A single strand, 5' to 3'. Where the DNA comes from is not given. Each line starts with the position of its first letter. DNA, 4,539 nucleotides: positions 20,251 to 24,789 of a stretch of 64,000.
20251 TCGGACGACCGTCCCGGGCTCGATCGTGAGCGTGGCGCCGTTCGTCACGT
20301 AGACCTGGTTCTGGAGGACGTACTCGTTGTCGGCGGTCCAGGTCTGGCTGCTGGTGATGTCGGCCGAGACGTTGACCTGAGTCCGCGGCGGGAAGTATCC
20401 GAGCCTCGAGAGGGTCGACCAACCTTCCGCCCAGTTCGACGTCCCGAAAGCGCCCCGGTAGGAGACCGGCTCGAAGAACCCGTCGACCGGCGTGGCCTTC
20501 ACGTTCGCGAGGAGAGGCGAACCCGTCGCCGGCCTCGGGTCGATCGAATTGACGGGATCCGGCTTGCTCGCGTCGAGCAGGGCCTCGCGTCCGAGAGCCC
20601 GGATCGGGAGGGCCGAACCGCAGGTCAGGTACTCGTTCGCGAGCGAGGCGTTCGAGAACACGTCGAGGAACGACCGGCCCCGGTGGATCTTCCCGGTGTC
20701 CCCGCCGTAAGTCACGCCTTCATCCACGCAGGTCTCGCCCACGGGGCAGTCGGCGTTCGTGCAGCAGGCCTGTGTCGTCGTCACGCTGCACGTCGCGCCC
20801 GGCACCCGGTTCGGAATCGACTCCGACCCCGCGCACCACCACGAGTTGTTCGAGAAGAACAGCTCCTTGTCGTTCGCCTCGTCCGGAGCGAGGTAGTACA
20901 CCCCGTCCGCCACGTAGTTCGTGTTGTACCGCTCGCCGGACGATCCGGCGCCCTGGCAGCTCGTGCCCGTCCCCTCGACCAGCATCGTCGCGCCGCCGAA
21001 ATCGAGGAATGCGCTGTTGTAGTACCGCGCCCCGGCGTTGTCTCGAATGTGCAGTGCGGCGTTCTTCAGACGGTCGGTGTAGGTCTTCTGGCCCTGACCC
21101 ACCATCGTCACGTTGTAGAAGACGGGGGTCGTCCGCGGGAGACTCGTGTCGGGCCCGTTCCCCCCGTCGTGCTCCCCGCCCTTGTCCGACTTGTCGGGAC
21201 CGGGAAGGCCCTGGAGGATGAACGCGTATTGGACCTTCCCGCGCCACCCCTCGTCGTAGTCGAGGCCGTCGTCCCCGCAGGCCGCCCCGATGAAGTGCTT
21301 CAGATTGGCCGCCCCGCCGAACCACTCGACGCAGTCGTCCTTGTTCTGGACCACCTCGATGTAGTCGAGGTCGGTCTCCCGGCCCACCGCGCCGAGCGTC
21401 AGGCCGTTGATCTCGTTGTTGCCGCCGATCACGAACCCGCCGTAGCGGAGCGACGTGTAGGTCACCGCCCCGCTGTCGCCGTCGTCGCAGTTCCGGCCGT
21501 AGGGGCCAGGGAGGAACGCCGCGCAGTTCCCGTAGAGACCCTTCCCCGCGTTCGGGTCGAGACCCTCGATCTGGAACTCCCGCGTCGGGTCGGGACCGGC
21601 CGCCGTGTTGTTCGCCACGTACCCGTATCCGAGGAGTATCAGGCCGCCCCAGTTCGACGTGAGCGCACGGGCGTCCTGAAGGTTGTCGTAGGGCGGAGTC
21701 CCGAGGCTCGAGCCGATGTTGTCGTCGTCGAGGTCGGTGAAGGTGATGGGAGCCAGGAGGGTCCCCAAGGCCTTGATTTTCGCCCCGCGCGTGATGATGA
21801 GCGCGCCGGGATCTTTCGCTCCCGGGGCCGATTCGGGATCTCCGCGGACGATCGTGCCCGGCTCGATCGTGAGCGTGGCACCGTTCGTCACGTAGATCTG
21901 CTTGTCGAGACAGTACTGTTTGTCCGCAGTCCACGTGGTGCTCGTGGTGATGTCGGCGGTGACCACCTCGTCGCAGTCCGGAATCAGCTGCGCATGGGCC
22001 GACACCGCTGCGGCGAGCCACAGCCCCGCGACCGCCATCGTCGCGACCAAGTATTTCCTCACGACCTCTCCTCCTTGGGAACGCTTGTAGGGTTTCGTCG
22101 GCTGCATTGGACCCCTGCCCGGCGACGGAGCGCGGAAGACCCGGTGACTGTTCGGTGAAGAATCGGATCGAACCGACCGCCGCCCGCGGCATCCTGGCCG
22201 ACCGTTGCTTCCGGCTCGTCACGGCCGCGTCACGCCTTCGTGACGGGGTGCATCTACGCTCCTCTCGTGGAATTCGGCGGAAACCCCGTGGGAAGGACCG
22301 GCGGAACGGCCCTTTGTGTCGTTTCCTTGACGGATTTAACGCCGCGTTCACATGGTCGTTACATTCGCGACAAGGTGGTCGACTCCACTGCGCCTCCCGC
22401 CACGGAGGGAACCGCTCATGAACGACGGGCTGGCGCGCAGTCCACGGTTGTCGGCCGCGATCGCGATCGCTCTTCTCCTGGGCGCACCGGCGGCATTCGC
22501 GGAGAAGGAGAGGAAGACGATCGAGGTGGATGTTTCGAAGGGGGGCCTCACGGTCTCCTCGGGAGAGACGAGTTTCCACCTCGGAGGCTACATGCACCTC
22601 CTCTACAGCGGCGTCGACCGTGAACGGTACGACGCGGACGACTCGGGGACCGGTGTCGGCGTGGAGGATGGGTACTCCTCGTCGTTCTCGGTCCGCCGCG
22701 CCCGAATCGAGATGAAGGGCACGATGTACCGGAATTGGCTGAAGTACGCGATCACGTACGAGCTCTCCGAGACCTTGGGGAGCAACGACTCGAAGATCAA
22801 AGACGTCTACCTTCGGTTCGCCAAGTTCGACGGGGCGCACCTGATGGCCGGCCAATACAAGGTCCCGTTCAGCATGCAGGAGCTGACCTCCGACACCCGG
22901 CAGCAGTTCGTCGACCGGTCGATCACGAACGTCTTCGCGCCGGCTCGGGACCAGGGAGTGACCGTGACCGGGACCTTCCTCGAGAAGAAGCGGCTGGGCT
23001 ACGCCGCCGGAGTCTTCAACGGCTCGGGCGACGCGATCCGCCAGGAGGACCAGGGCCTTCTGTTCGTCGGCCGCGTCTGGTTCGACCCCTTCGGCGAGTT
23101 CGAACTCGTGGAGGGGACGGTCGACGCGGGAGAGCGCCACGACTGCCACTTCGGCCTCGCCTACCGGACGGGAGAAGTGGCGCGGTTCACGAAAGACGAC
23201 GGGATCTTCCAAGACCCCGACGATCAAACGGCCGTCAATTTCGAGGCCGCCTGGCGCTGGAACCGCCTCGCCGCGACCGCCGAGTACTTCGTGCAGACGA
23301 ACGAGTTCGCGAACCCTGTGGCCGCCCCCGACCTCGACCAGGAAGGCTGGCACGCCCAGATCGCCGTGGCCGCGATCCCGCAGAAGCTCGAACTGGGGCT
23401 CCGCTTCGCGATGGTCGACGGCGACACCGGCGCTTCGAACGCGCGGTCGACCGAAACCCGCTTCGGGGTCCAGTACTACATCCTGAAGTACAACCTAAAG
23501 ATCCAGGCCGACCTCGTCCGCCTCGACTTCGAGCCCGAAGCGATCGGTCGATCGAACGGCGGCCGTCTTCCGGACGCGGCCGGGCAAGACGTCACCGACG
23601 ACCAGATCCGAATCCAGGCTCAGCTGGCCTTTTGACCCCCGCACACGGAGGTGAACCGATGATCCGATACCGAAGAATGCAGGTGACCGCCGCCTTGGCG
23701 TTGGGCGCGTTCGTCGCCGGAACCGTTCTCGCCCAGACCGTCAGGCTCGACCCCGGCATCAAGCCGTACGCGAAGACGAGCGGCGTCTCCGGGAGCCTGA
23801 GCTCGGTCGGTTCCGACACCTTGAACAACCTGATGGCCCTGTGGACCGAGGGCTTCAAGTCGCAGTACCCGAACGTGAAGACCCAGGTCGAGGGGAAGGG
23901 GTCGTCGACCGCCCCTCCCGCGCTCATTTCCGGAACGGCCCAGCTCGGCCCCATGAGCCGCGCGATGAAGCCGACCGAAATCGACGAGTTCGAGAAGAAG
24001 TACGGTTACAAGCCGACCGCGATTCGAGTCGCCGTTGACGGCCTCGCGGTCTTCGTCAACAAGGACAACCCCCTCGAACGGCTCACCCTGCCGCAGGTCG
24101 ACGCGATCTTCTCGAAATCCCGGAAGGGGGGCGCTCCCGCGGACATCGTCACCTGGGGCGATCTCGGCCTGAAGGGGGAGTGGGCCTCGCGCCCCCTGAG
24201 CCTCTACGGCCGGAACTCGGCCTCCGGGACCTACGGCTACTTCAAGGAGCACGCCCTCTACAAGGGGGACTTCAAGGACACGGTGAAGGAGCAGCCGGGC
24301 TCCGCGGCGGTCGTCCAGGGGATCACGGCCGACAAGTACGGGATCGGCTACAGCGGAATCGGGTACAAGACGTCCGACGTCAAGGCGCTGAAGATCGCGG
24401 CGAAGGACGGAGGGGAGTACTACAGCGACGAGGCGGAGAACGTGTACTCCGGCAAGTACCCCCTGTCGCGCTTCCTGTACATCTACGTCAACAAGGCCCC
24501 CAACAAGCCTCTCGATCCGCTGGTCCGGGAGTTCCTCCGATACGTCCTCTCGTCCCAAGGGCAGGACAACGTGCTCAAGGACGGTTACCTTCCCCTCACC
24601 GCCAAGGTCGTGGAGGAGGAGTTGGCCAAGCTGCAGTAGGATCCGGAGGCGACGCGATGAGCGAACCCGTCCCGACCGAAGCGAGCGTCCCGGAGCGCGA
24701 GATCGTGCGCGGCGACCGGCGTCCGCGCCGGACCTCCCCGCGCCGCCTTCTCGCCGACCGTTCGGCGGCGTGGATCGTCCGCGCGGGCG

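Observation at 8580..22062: Dedicated TonB-dependent uptake system embedded in the phosphate supercluster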

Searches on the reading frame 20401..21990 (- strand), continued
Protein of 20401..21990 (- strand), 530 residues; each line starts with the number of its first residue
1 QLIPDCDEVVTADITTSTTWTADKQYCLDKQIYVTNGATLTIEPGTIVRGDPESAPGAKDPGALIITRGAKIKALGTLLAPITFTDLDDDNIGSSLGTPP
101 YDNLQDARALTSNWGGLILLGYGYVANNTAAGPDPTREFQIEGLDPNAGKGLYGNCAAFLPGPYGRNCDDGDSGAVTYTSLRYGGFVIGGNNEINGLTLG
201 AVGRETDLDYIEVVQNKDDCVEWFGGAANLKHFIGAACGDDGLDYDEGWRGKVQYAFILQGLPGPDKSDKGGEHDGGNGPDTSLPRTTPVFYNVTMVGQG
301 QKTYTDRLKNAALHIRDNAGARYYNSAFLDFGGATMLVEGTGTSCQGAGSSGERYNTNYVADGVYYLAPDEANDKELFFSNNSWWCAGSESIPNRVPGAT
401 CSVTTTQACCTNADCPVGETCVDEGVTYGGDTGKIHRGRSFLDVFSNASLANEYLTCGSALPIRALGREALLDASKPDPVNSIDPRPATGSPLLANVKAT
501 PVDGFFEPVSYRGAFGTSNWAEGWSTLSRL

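Call 101: find_homologous_proteins(query=L087:8308-9933:+, max_evalue=1e-10)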
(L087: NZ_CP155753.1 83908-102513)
Query L087:8308-9933:+ (542 aa): 2643 proteins with E <= 1e-10 among 8000 candidates; the best 120 are listed.
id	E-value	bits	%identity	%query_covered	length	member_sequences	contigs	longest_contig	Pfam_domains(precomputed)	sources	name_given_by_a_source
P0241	0.0e+0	1172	100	100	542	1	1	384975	PF28492.1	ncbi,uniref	ncbi:hypothetical protein [Sphingomonas parapaucimobilis]|uniref:hypothetical protein n=1 Tax=Sphing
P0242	0.0e+0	1144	97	100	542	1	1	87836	PF28492.1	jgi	-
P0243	0.0e+0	1143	97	100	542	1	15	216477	PF28492.1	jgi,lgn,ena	-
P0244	0.0e+0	1143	97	100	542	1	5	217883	PF28492.1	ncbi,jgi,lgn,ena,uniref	ncbi:hypothetical protein [Sphingomonas parapaucimobilis]|uniref:hypothetical protein n=1 Tax=Sphing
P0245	0.0e+0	1142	97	100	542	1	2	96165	PF28492.1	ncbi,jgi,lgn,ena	jgi:hypothetical protein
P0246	0.0e+0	1141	97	100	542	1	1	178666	PF28492.1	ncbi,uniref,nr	ncbi:hypothetical protein [Sphingomonas parapaucimobilis]|uniref:Lipoprotein n=1 Tax=Sphingomonas pa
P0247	0.0e+0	1141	97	100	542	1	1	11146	PF28492.1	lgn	-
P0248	0.0e+0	1141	97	100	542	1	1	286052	PF28492.1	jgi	jgi:hypothetical protein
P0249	0.0e+0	1136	97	100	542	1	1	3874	PF28492.1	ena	-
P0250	0.0e+0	1134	96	100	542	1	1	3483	PF28492.1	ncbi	ncbi:MAG: hypothetical protein ACTMKV_10110 [Sphingomonas parapaucimobilis]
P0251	0.0e+0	1113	94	100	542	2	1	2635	PF28492.1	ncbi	-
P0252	0.0e+0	1110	95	100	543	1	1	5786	PF28492.1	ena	-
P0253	0.0e+0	1107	93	100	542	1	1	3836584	PF28492.1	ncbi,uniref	ncbi:hypothetical protein [Sphingomonas yabuuchiae]|uniref:hypothetical protein n=1 Tax=Sphingomonas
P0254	0.0e+0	1106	93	100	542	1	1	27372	PF28492.1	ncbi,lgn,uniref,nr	ncbi:hypothetical protein [uncultured Sphingomonas sp.]|uniref:hypothetical protein n=1 Tax=uncultur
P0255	0.0e+0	1105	93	100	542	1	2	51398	PF28492.1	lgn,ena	-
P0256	0.0e+0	1105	93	100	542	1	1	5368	PF28492.1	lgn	-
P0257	0.0e+0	1104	96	99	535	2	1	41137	PF28492.1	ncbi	-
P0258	0.0e+0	1104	93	100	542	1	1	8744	PF28492.1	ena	-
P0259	0.0e+0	1103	93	100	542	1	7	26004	PF28492.1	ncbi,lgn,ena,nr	ncbi:MAG TPA: hypothetical protein H9899_10490 [Candidatus Sphingomonas excrementigallinarum]|nr:hyp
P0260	0.0e+0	1101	94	100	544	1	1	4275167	PF28492.1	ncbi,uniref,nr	ncbi:hypothetical protein KV697_17125 [Sphingomonas sanguinis]|uniref:hypothetical protein n=1 Tax=S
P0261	0.0e+0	1100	93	100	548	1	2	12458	PF28492.1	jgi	jgi:hypothetical protein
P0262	0.0e+0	1100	93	100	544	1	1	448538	PF28492.1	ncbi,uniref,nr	ncbi:hypothetical protein N4G62_07865 [Sphingomonas sanguinis]|uniref:Lipoprotein n=1 Tax=Sphingomon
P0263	0.0e+0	1098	93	100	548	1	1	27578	PF28492.1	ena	-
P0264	0.0e+0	1098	93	100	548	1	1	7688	PF28492.1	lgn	-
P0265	0.0e+0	1097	93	100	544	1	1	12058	PF28492.1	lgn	-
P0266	0.0e+0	1080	92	100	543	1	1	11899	PF28492.1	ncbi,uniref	ncbi:hypothetical protein ACQKJZ_14855 [Sphingomonas sp. NPDC019816]|uniref:hypothetical protein n=1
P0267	0.0e+0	1080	92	100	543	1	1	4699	PF28492.1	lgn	-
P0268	0.0e+0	1079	95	96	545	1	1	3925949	PF28492.1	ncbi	ncbi:hypothetical protein GCM10020258_28430 [Sphingomonas yabuuchiae]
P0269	0.0e+0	1078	92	100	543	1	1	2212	PF28492.1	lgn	-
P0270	0.0e+0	1078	92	100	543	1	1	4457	PF28492.1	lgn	-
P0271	0.0e+0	1077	92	100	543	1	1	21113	PF28492.1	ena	-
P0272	0.0e+0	1075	92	100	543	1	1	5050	PF28492.1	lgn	-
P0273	0.0e+0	1075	92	100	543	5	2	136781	PF28492.1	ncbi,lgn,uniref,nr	ncbi:hypothetical protein [Sphingomonas sp. Leaf21]|uniref:hypothetical protein n=1 Tax=Sphingomonas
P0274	0.0e+0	1073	91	100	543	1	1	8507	PF28492.1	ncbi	-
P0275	0.0e+0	1073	92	100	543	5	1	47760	PF28492.1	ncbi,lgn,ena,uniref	ncbi:MAG: hypothetical protein ACK4TC_15755 [Sphingomonas pseudosanguinis]|uniref:hypothetical prote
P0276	0.0e+0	1073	91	100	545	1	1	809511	PF28492.1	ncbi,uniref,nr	ncbi:hypothetical protein [Sphingomonas fuzhouensis]|uniref:hypothetical protein n=1 Tax=Sphingomona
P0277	0.0e+0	1072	91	100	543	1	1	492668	PF28492.1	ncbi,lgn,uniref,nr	ncbi:hypothetical protein SOM26_10360 [Sphingomonas sp. CFBP8993]|uniref:hypothetical protein n=1 Ta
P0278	0.0e+0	1071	92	100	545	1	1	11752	PF28492.1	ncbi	-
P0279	0.0e+0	1070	91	100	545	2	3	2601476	PF28492.1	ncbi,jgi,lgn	ncbi:hypothetical protein [Sphingomonas sp. Marseille-Q8236]|jgi:hypothetical protein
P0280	0.0e+0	1070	92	100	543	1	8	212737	PF28492.1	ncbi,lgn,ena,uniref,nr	ncbi:hypothetical protein [Sphingomonas pseudosanguinis]|uniref:Lipoprotein n=1 Tax=Sphingomonas pse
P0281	0.0e+0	1069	92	100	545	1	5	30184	PF28492.1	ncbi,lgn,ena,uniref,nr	ncbi:hypothetical protein [Sphingomonas paucimobilis]|uniref:hypothetical protein n=1 Tax=Sphingomon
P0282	0.0e+0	1068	91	100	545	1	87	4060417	PF28492.1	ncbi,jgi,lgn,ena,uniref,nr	ncbi:putative lipoprotein [Sphingomonas sp. S17]|uniref:Lipoprotein n=2 Tax=Sphingomonas paucimobili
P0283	0.0e+0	1068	91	100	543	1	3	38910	PF28492.1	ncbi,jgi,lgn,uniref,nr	ncbi:hypothetical protein [Sphingomonas sp.]|uniref:hypothetical protein n=1 Tax=Sphingomonas sp. Ta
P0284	0.0e+0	1067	91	100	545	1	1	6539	PF28492.1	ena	-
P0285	0.0e+0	1066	91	100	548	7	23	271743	PF28492.1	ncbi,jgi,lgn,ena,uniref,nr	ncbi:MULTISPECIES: hypothetical protein [Sphingomonas]|jgi:hypothetical protein|uniref:Lipoprotein n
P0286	0.0e+0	1066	91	100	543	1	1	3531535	PF28492.1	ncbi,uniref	ncbi:hypothetical protein ACQHGV_03485 [Sphingomonas pseudosanguinis]|uniref:hypothetical protein n=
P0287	0.0e+0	1066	91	100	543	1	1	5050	PF28492.1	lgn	-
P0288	0.0e+0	1066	91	100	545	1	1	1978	PF28492.1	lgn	-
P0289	0.0e+0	1066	91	100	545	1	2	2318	PF28492.1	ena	-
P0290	0.0e+0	1066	91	100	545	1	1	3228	PF28492.1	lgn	-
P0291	0.0e+0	1066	91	100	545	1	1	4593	PF28492.1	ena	-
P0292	0.0e+0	1065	91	100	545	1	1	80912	PF28492.1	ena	-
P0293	0.0e+0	1065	91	100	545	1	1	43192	PF28492.1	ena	-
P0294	0.0e+0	1064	91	100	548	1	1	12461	PF28492.1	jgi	-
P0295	0.0e+0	1063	91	100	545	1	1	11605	PF28492.1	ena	-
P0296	0.0e+0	1062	91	100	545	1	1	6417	PF28492.1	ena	-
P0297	0.0e+0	1062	90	100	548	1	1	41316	PF28492.1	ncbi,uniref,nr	ncbi:hypothetical protein [Sphingomonas sp. GM_Shp_1]|uniref:hypothetical protein n=1 Tax=Sphingomon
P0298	0.0e+0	1061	91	100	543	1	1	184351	PF28492.1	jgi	-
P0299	0.0e+0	1061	90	100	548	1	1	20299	PF28492.1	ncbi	-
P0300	0.0e+0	1060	91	100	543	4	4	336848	PF28492.1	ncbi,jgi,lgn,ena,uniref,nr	ncbi:hypothetical protein [uncultured Sphingomonas sp.]|uniref:hypothetical protein n=1 Tax=uncultur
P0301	0.0e+0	1060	90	100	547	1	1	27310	PF28492.1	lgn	-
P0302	0.0e+0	1048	89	100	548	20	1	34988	PF28492.1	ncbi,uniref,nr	ncbi:hypothetical protein [Sphingomonas sanguinis]|uniref:Lipoprotein n=1 Tax=Sphingomonas sanguinis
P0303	0.0e+0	1043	89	100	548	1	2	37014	PF28492.1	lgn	-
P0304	0.0e+0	1036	90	98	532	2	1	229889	PF28492.1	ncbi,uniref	ncbi:hypothetical protein [Facivitalis istanbulensis]|uniref:hypothetical protein n=1 Tax=Facivitali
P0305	0.0e+0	1035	88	100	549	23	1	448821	PF28492.1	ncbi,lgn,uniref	ncbi:hypothetical protein ACFX59_03975 [Sphingomonas sp. NCPPB 2930]|uniref:hypothetical protein n=1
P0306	1.4e-289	979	82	100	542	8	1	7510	PF28492.1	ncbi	-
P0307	2.2e-289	979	82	100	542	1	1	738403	PF28492.1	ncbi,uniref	ncbi:hypothetical protein [Sphingomonas sp. T9W2]|uniref:hypothetical protein n=1 Tax=Sphingomonas s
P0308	2.3e-287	972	91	91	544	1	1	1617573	PF28492.1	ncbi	ncbi:hypothetical protein P0F65_21640 [Sphingomonas sp. I4]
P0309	2.5e-284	962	80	100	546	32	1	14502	PF28492.1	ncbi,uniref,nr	ncbi:hypothetical protein [uncultured Sphingomonas sp.]|uniref:hypothetical protein n=1 Tax=uncultur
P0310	2.9e-279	945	79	100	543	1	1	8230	PF28492.1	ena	-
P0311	1.3e-278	943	82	100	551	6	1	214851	PF28492.1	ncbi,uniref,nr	ncbi:hypothetical protein [uncultured Sphingomonas sp.]|uniref:hypothetical protein n=1 Tax=uncultur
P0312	1.5e-276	936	79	100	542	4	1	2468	PF28492.1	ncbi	-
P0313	1.1e-275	933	78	100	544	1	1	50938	PF28492.1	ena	-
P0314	2.2e-275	932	77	100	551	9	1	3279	PF28492.1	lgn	-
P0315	9.9e-275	930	80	100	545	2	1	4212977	PF28492.1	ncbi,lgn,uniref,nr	ncbi:hypothetical protein [Sphingomonas sp. SORGH_AS_0879]|uniref:hypothetical protein n=1 Tax=Sphin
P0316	6.9e-273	924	78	100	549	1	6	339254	PF28492.1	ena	-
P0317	2.1e-272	923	78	100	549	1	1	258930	PF28492.1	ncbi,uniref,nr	ncbi:hypothetical protein [uncultured Sphingomonas sp.]|uniref:hypothetical protein n=1 Tax=uncultur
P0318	6.6e-272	921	78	100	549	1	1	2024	PF28492.1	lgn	-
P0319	1.9e-271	919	78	100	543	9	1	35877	PF28492.1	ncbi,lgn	-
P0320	2.1e-271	919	78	100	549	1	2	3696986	PF28492.1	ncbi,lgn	ncbi:hypothetical protein ACVOMT_18885 [Sphingomonas panni]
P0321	1.0e-270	917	77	100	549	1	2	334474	PF28492.1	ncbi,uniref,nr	ncbi:hypothetical protein [Sphingomonas panni]|uniref:hypothetical protein n=1 Tax=Sphingomonas pann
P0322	2.0e-270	916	77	100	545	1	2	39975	PF28492.1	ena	-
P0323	3.0e-269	912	78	100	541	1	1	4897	PF28492.1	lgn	-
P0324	7.9e-269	911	76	100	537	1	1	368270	PF28492.1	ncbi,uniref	ncbi:hypothetical protein [Sphingomonas sp. VNH70]|uniref:hypothetical protein n=1 Tax=Sphingomonas 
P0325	2.3e-267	906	78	100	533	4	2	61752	PF28492.1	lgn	-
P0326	2.9e-267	906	77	100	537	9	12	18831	PF28492.1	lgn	-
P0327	3.4e-267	905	78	100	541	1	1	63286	PF28492.1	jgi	jgi:hypothetical protein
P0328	4.5e-267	905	77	100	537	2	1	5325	PF28492.1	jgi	-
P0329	9.6e-267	904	77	100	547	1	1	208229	PF28492.1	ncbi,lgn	-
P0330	7.7e-266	901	76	100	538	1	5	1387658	PF28492.1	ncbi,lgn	-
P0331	2.1e-264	896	77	100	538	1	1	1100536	PF28492.1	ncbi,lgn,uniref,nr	ncbi:hypothetical protein ASG67_03900 [Sphingomonas sp. Leaf339]|uniref:hypothetical protein n=1 Tax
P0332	3.1e-264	896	78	100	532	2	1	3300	PF28492.1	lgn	-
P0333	8.5e-264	894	76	100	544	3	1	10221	PF28492.1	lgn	-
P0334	1.7e-263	893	77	100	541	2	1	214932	PF28492.1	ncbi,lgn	-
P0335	1.7e-263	893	78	96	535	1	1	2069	PF28492.1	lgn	-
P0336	3.3e-263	892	75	100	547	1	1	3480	PF28492.1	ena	-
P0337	1.1e-262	890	77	100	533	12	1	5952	PF28492.1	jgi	-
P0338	2.6e-262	889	77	100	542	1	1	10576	PF28492.1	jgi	jgi:hypothetical protein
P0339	2.7e-262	889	75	100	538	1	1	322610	PF28492.1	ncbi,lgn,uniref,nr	ncbi:hypothetical protein ASG11_17485 [Sphingomonas sp. Leaf357]|uniref:hypothetical protein n=1 Tax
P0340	3.6e-262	889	76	100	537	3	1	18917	PF28492.1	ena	-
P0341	1.5e-261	887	75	100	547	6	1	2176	PF28492.1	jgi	jgi:hypothetical protein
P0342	3.2e-261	886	76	100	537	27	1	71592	PF28492.1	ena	-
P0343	7.6e-261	884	76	100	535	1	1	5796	PF28492.1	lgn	-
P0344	7.7e-261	884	78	100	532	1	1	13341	PF28492.1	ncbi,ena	-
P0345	9.2e-261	884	75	100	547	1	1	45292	PF28492.1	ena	-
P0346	1.5e-260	883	76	100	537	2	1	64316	PF28492.1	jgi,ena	jgi:hypothetical protein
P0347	1.5e-260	883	75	100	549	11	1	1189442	PF28492.1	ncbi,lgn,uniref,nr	ncbi:hypothetical protein C8J45_101779 [Sphingomonas sp. PP-CE-3G-477]|uniref:hypothetical protein n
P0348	1.7e-260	883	76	100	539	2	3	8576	PF28492.1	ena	-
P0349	1.9e-260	883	77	100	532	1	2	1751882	PF28492.1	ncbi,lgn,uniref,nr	ncbi:hypothetical protein FHS95_000543 [Sphingomonas naasensis]|uniref:Lipoprotein n=1 Tax=Sphingomo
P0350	2.9e-260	882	76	100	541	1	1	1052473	PF28492.1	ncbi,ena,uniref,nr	ncbi:hypothetical protein [Sphingomonas sp. CFBP 13720]|uniref:hypothetical protein n=1 Tax=Sphingom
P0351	2.9e-260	882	76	100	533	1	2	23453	PF28492.1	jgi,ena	-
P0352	9.0e-260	881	75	100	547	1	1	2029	PF28492.1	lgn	-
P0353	2.4e-259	879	74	100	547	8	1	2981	PF28492.1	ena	-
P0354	2.5e-259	879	76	99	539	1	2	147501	PF28492.1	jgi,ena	jgi:hypothetical protein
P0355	3.0e-259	879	76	99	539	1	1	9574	PF28492.1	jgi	jgi:hypothetical protein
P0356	3.2e-259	879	74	100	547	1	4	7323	PF28492.1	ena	-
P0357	4.2e-259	879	74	100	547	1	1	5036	PF28492.1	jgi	-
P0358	5.2e-259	878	74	100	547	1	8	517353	PF28492.1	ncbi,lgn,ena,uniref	ncbi:hypothetical protein [Sphingomonas sp. DC2300-3]|uniref:hypothetical protein n=1 Tax=unclassifi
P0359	5.5e-259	878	74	100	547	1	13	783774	PF28492.1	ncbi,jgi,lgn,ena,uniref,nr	ncbi:hypothetical protein [Sphingomonas sp. S6]|jgi:hypothetical protein|uniref:hypothetical protein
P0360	5.8e-259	878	74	100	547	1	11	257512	PF28492.1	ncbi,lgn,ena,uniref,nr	ncbi:hypothetical protein [uncultured Sphingomonas sp.]|uniref:hypothetical protein n=1 Tax=uncultur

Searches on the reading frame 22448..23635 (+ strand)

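Call 7: search_protein_families(library=pfam, proteins=[window:22448-23635:+], max_evalue=0.001)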
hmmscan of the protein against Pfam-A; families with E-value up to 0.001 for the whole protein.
window:22448-23635:+ (395 aa): 1 family
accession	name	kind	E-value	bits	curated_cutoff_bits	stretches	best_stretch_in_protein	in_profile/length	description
PF07396.17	Porin_O_P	-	1.3e-24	87.6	20.9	1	75-359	22-344/370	Phosphate-selective porin O and P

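Call 89: search_protein_families(library=ncbifam, proteins=[window:22448-23635:+], max_evalue=1e-10)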
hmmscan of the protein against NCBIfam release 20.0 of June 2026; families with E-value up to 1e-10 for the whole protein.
window:22448-23635:+ (395 aa): 0 families

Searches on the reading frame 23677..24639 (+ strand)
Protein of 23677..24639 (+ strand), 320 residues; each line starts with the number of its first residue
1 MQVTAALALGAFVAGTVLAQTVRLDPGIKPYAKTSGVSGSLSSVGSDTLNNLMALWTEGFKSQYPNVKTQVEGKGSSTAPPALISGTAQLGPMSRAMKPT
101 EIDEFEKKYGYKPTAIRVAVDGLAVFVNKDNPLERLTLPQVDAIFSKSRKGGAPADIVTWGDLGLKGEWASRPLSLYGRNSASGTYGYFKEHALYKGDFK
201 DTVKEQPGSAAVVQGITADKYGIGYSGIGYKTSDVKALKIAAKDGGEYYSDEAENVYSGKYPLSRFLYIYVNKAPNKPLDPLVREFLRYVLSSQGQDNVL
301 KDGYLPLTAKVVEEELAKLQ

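Call 7: search_protein_families(library=pfam, proteins=[window:23677-24639:+], max_evalue=0.001)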
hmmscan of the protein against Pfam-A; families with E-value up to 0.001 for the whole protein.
window:23677-24639:+ (320 aa): 3 families
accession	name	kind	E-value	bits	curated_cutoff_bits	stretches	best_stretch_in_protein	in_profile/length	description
PF12849.12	PBP_like_2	-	4.1e-37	128.8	27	1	35-293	6-266/267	PBP superfamily domain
PF13531.11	SBP_bac_11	-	2.9e-05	24.4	25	1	53-304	13-226/227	Bacterial extracellular solute-binding protein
PF12727.12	PBP_like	-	5.8e-05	22.8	27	1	60-227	4-150/193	PBP superfamily domain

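Call 89: search_protein_families(library=ncbifam, proteins=[window:23677-24639:+], max_evalue=1e-10)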
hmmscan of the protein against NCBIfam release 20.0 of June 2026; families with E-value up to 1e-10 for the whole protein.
window:23677-24639:+ (320 aa): 1 family
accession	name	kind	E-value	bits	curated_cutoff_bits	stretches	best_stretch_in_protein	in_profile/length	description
TIGR02136.1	ptsS_2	subfamily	3.2e-80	269.5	206.6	1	12-307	11-295/295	phosphate ABC transporter substrate-binding protein PstS family protein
